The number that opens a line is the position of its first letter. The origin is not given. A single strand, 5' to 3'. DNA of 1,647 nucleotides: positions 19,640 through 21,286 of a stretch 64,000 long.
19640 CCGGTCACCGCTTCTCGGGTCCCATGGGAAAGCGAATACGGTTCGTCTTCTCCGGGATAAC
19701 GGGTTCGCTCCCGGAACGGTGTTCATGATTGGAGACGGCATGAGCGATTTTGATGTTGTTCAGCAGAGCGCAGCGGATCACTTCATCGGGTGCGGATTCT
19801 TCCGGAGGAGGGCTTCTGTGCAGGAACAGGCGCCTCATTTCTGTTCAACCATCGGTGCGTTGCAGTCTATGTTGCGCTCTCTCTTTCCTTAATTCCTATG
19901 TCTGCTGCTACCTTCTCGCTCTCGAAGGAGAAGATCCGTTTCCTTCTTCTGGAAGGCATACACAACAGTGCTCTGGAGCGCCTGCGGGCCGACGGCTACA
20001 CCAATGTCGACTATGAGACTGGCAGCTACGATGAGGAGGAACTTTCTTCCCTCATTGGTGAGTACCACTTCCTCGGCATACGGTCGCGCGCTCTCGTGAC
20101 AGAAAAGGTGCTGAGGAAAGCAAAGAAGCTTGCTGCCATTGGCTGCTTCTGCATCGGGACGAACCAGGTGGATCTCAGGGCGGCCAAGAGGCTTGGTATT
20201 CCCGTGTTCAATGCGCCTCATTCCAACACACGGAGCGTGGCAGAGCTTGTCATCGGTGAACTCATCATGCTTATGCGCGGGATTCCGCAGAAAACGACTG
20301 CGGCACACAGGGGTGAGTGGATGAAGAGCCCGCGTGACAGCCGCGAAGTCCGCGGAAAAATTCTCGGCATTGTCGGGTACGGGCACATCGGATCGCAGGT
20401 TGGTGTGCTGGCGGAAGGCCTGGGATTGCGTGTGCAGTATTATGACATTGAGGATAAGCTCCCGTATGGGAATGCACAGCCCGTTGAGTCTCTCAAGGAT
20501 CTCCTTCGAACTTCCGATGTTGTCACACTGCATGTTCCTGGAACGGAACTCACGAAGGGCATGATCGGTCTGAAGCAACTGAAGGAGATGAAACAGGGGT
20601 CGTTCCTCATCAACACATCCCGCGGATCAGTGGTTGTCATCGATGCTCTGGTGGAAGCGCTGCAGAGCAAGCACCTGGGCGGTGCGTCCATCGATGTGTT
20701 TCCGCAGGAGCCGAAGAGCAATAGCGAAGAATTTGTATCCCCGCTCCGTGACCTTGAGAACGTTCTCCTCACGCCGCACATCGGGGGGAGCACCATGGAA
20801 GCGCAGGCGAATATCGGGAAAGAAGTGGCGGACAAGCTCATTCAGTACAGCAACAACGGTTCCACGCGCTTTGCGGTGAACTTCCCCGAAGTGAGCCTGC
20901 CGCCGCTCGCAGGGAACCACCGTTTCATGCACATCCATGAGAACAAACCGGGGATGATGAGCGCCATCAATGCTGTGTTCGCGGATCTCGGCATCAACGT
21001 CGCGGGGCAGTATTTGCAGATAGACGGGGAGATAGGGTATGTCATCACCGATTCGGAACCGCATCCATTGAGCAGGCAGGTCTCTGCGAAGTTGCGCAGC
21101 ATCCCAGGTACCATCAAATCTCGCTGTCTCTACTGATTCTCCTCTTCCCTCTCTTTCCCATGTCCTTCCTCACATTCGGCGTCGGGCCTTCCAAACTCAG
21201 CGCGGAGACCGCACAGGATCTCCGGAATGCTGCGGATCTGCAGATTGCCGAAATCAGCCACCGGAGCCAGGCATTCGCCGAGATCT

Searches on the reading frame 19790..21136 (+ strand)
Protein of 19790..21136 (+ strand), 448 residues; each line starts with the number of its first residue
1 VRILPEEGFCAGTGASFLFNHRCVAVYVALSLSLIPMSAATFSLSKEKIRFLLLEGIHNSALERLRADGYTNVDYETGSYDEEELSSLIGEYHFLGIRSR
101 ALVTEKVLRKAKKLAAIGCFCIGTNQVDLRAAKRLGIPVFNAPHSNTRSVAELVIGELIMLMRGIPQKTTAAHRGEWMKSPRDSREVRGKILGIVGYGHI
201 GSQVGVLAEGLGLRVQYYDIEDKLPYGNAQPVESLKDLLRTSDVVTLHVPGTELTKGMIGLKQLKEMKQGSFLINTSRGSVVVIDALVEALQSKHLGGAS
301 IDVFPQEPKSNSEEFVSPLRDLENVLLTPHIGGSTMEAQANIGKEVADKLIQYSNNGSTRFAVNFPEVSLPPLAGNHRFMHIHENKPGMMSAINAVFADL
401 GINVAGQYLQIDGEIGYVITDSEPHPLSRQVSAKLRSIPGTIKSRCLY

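Call 67: search_protein_families(library=pfam, proteins=[window:19790-21136:+], max_evalue=0.001)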
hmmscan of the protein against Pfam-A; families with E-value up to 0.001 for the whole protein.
window:19790-21136:+ (448 aa): 4 families
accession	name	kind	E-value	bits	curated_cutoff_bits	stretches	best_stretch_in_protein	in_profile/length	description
PF02826.25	2-Hacid_dh_C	-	9.7e-50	168.8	25.1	1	157-332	3-178/178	D-isomer specific 2-hydroxyacid dehydrogenase, NAD binding domain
PF00389.36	2-Hacid_dh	-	4.3e-34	117.5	24.6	1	52-364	2-134/134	D-isomer specific 2-hydroxyacid dehydrogenase, catalytic domain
PF22629.2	ACT_AHAS_ss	-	1.7e-12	47.8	27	1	379-443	1-67/67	AHAS small subunit-like ACT domain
PF01842.31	ACT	-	8.2e-05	22.7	27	1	384-435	8-61/66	ACT domain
